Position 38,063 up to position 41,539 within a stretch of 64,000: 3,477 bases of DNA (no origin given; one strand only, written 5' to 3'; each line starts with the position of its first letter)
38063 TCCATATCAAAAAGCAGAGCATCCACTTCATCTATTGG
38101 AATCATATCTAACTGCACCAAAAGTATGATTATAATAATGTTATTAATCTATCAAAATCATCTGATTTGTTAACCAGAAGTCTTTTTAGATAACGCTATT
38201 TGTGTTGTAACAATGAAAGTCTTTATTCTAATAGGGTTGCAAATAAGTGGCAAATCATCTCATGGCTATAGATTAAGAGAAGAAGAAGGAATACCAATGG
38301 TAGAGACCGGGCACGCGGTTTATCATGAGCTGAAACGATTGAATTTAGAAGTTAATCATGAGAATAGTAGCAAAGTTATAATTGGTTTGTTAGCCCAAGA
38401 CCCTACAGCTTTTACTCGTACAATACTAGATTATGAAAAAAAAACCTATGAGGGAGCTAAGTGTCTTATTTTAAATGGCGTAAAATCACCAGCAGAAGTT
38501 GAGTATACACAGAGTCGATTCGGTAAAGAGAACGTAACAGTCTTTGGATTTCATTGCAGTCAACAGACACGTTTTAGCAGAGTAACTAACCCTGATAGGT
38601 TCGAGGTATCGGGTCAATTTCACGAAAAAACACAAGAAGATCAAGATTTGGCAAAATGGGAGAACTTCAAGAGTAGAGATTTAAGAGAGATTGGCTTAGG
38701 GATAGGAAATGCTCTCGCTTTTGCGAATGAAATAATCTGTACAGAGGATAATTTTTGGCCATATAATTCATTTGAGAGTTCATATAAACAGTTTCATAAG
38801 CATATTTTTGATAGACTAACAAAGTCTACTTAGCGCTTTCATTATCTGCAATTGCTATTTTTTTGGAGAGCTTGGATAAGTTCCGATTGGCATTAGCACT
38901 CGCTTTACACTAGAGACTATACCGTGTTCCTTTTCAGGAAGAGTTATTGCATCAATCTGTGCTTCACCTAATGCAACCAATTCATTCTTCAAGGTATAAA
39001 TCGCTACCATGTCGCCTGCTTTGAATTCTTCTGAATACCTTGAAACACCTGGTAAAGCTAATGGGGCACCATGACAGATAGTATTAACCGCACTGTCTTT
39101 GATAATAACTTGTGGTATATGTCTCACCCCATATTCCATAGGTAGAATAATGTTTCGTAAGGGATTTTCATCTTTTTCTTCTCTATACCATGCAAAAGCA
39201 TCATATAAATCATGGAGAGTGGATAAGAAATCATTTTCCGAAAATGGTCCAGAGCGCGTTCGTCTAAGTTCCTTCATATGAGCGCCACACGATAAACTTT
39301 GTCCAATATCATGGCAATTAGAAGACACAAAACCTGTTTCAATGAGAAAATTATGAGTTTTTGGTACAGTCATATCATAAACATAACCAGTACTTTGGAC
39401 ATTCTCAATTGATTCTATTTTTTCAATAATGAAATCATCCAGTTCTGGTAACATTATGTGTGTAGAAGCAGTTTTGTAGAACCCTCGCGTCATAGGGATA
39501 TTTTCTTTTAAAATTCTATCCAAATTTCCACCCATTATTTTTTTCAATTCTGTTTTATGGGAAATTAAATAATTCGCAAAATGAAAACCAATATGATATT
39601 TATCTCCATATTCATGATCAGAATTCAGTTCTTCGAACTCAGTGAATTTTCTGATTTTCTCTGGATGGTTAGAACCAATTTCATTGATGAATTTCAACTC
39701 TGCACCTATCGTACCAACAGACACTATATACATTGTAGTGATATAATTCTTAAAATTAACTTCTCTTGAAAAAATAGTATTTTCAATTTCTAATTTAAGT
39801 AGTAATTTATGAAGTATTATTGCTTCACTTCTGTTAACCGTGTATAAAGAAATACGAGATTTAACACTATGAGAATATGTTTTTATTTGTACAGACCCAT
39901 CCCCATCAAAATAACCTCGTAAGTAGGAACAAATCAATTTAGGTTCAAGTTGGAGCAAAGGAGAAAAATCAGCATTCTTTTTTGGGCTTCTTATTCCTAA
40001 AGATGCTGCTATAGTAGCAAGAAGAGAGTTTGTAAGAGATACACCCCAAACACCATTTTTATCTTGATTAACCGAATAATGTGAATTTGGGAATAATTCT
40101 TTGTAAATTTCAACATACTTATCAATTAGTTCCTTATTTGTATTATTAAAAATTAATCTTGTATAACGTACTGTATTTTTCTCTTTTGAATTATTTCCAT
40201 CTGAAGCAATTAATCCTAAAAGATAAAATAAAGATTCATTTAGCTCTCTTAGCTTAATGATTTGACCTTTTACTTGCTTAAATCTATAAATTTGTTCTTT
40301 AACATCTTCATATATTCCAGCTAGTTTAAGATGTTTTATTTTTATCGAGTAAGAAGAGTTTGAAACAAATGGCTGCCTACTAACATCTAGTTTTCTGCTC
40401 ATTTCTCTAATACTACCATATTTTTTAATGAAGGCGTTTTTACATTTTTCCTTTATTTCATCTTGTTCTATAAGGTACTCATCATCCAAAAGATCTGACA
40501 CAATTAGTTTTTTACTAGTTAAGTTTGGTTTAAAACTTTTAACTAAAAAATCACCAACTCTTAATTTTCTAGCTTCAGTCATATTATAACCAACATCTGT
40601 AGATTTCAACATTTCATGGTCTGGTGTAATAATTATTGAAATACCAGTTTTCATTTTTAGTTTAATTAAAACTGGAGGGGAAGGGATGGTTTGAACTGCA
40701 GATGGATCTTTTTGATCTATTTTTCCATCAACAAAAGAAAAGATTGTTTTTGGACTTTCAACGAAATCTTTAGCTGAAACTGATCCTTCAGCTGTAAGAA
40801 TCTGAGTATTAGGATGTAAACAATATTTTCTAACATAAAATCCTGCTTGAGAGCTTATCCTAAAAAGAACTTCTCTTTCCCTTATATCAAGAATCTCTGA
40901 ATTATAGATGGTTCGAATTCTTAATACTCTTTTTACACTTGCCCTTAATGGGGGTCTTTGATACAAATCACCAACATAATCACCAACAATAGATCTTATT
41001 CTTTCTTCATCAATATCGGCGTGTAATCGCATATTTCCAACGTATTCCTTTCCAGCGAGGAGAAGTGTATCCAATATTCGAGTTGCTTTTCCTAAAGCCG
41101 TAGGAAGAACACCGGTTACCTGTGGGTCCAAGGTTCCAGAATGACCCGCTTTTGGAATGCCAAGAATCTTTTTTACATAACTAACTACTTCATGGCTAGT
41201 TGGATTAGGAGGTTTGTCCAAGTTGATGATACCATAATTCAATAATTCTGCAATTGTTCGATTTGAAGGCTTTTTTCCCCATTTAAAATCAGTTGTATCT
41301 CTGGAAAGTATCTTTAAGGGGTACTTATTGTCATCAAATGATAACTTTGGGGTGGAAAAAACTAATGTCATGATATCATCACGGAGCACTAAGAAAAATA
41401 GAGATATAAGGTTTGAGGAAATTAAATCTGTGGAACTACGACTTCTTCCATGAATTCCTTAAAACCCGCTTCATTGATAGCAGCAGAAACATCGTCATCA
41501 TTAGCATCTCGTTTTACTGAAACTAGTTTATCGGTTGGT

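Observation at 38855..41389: Cbf5/TruB pseudouridine synthase carries a 502-aa intein with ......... homing endonuclease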

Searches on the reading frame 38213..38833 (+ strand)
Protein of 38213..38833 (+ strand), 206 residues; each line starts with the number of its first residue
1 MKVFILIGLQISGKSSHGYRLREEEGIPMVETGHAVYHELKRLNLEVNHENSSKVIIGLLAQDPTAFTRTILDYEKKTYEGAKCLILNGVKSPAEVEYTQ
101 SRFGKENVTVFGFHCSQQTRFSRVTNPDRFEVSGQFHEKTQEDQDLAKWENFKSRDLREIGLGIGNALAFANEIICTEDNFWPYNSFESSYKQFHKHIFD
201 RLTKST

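Call 36: search_protein_families(library=pfam, proteins=[window:38213-38833:+], max_evalue=0.001)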
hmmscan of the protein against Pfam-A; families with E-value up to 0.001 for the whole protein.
window:38213-38833:+ (206 aa): 0 families

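Call 66: search_protein_families(library=ncbifam, proteins=[window:38213-38833:+], max_evalue=0.01)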
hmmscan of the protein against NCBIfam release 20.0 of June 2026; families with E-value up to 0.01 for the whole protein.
window:38213-38833:+ (206 aa): 1 family
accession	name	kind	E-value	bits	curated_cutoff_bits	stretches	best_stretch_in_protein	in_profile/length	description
NF041025.1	antiphage_deaminase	equivalog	0.0017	17.3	400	1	64-145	88-167/437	anti-phage dCTP deaminase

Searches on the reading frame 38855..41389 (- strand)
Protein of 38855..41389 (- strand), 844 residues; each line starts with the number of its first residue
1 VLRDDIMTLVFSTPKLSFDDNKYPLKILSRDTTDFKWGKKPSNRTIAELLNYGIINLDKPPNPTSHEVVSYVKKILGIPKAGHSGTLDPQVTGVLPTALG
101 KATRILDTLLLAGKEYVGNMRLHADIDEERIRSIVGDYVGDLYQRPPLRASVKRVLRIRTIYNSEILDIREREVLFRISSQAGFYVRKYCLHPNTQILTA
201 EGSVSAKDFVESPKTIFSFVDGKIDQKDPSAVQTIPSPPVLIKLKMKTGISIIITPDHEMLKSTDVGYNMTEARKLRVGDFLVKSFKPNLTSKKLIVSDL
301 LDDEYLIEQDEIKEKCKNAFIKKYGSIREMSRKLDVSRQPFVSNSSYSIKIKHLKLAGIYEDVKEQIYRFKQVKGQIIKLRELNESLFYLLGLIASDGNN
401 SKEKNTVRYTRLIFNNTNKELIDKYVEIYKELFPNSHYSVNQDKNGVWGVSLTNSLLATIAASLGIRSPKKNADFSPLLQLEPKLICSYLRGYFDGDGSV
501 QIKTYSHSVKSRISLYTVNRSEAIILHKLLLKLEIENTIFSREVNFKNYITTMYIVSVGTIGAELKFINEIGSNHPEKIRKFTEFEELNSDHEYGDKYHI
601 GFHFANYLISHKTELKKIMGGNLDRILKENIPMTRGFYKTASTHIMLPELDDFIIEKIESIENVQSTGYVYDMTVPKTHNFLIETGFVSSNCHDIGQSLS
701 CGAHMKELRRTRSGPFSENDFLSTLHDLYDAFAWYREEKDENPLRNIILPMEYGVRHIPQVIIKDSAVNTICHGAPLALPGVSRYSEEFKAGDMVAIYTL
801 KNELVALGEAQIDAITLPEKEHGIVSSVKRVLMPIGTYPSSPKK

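Call 3: search_protein_families(library=pfam, proteins=[window:38855-41389:-], max_evalue=1)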
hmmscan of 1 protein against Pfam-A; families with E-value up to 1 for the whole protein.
window:38855-41389:- (844 aa): 11 families
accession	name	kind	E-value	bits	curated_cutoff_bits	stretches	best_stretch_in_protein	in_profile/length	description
PF16198.10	TruB_C_2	-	1.9e-23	82.8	29.3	1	692-755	4-65/66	tRNA pseudouridylate synthase B C-terminal domain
PF01509.24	TruB_N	-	3.1e-21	76.8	27.3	1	73-186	1-149/149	TruB family pseudouridylate synthase (N terminal domain)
PF01472.26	PUA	-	5.2e-19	68.4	24.8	1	759-832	1-74/74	PUA domain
PF08068.17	DKCLD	-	1.2e-16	60.9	27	1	21-69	10-58/58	DKCLD (NUC011) domain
PF14890.11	Intein_splicing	-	5.9e-16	59.1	35.8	1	239-689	48-153/155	Intein splicing domain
PF14528.11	LAGLIDADG_3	-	2.3e-13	50.7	22.5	2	487-548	4-61/82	LAGLIDADG-like domain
PF21238.2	Pus10_C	-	9.4e-05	22.5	27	1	114-189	124-201/232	Pus10, C-terminal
PF05204.19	Hom_end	-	0.08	13.5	21.1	0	388-426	16-50/110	Homing endonuclease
PF09862.15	DUF2089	-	0.081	13.1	33.4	1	319-337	11-29/47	Domain of unknown function (DUF2089)-HTH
PF18024.7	HTH_50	-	0.098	12.8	27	0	320-337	19-36/50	Helix-turn-helix domain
PF07453.19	NUMOD1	-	0.1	13.3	22.8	1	319-338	11-30/37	NUMOD1 domain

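Call 4: search_protein_families(library=ncbifam, proteins=[window:38855-41389:-], max_evalue=1)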
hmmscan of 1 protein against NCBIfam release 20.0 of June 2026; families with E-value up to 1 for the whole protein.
window:38855-41389:- (844 aa): 24 families
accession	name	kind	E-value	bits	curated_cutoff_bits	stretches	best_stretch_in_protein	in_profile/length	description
NF003280.0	PRK04270.1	equivalog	7.7e-120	399.5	242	2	30-191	9-170/323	RNA-guided pseudouridylation complex pseudouridine synthase subunit Cbf5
TIGR00425.1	CBF5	equivalog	2.3e-119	398.3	238.15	2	25-192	7-174/322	RNA-guided pseudouridylation complex pseudouridine synthase subunit Cbf5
TIGR00431.1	TruB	equivalog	4.3e-25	88.7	151.45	2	53-127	3-77/210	tRNA pseudouridine(55) synthase TruB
NF011418.0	PRK14845.1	equivalog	1.2e-10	39.8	756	2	221-551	73-280/1049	translation initiation factor IF-2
NF045703.1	rSAM_Tes_intein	exception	4.2e-10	38.1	1700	2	647-693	565-612/1040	tetraether lipid synthase Tes, intein-containing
TIGR03684.1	arCOG00985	hypoth_equivalog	2.4e-09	37.2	120.6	1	757-825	72-140/154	arCOG04150 universal archaeal PUA-domain protein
TIGR01445.1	intein_Nterm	domain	4.3e-08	34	24.5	1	190-261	1-82/83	intein N-terminal splicing region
NF038162.1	RtcB_rel_intein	exception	3.7e-07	28.5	1150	2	650-692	536-579/961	intein-containing RtcB family protein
NF011491.0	PRK14898.1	equivalog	5.1e-07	28.1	783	1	226-691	137-543/860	DNA-directed RNA polymerase subunit A''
TIGR01443.1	intein_Cterm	domain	3.9e-06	26.9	15.6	1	669-692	1-24/24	intein C-terminal splicing region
NF011150.0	PRK14560.1-1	equivalog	5.7e-06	26.2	217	1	757-807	68-118/155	putative RNA-binding protein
NF003157.0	PRK04132.1-2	equivalog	8.7e-06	23.9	1103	1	379-585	164-355/864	replication factor C small subunit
NF011302.0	PRK14714.1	equivalog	1.1e-05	23.2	1791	1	215-285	982-1053/1350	DNA-directed DNA polymerase II large subunit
NF005852.0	PRK07773.1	equivalog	7.1e-05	21.3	780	1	479-684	605-820/886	replicative DNA helicase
TIGR01213.2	pseudo_Pus10arc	equivalog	0.00021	20.3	200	1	112-187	291-369/402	tRNA pseudouridine(54/55) synthase Pus10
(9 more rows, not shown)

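Call 5: search_solved_structures(query=window:38855-41389:-, max_evalue=0.01, show_alignments=2)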
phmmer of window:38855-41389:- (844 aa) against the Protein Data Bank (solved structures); distinct sequences matched with E-value up to 0.01: 28.
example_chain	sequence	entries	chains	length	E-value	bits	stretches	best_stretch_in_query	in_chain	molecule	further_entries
2aus_C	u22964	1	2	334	2.5e-95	323.6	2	32-190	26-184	pseudouridine synthase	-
3lwo_A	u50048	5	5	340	5.3e-95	322.5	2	32-190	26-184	Pseudouridine synthase Cbf5 | Probable tRNA pseudouridine synthase B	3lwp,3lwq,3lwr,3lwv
2hvy_A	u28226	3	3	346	5.8e-95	322.4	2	32-190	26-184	Probable tRNA pseudouridine synthase B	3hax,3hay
3mqk_A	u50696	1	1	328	6.1e-95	322.3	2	32-190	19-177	tRNA pseudouridine synthase B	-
3hjw_A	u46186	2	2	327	6.5e-95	322.2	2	32-190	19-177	Pseudouridine synthase Cbf5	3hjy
2ey4_A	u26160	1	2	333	7e-95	322.1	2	32-190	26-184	Probable tRNA pseudouridine synthase B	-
2rfk_A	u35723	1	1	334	6.5e-94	318.9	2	32-190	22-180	Probable tRNA pseudouridine synthase B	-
2apo_A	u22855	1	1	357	5.8e-86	292.6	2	18-190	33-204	Probable tRNA pseudouridine synthase B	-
3u28_A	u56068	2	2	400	2.9e-73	250.6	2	27-193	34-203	H/ACA ribonucleoprotein complex subunit 4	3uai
9g25_A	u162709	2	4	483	6e-73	249.5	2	26-192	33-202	H/ACA ribonucleoprotein complex subunit CBF5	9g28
7bgb_G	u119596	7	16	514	1.9e-71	244.6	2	26-193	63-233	H/ACA ribonucleoprotein complex subunit DKC1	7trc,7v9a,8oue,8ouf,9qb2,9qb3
9yfl_A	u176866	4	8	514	4.2e-69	236.8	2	26-193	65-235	H/ACA ribonucleoprotein complex subunit 4-like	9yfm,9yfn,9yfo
1ze2_A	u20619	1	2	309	5e-20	74.5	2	51-123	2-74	tRNA pseudouridine synthase B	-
1ze1_A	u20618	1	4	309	5e-20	74.5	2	51-123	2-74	tRNA pseudouridine synthase B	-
1r3e_A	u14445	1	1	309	5.1e-20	74.5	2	51-123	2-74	tRNA pseudouridine synthase B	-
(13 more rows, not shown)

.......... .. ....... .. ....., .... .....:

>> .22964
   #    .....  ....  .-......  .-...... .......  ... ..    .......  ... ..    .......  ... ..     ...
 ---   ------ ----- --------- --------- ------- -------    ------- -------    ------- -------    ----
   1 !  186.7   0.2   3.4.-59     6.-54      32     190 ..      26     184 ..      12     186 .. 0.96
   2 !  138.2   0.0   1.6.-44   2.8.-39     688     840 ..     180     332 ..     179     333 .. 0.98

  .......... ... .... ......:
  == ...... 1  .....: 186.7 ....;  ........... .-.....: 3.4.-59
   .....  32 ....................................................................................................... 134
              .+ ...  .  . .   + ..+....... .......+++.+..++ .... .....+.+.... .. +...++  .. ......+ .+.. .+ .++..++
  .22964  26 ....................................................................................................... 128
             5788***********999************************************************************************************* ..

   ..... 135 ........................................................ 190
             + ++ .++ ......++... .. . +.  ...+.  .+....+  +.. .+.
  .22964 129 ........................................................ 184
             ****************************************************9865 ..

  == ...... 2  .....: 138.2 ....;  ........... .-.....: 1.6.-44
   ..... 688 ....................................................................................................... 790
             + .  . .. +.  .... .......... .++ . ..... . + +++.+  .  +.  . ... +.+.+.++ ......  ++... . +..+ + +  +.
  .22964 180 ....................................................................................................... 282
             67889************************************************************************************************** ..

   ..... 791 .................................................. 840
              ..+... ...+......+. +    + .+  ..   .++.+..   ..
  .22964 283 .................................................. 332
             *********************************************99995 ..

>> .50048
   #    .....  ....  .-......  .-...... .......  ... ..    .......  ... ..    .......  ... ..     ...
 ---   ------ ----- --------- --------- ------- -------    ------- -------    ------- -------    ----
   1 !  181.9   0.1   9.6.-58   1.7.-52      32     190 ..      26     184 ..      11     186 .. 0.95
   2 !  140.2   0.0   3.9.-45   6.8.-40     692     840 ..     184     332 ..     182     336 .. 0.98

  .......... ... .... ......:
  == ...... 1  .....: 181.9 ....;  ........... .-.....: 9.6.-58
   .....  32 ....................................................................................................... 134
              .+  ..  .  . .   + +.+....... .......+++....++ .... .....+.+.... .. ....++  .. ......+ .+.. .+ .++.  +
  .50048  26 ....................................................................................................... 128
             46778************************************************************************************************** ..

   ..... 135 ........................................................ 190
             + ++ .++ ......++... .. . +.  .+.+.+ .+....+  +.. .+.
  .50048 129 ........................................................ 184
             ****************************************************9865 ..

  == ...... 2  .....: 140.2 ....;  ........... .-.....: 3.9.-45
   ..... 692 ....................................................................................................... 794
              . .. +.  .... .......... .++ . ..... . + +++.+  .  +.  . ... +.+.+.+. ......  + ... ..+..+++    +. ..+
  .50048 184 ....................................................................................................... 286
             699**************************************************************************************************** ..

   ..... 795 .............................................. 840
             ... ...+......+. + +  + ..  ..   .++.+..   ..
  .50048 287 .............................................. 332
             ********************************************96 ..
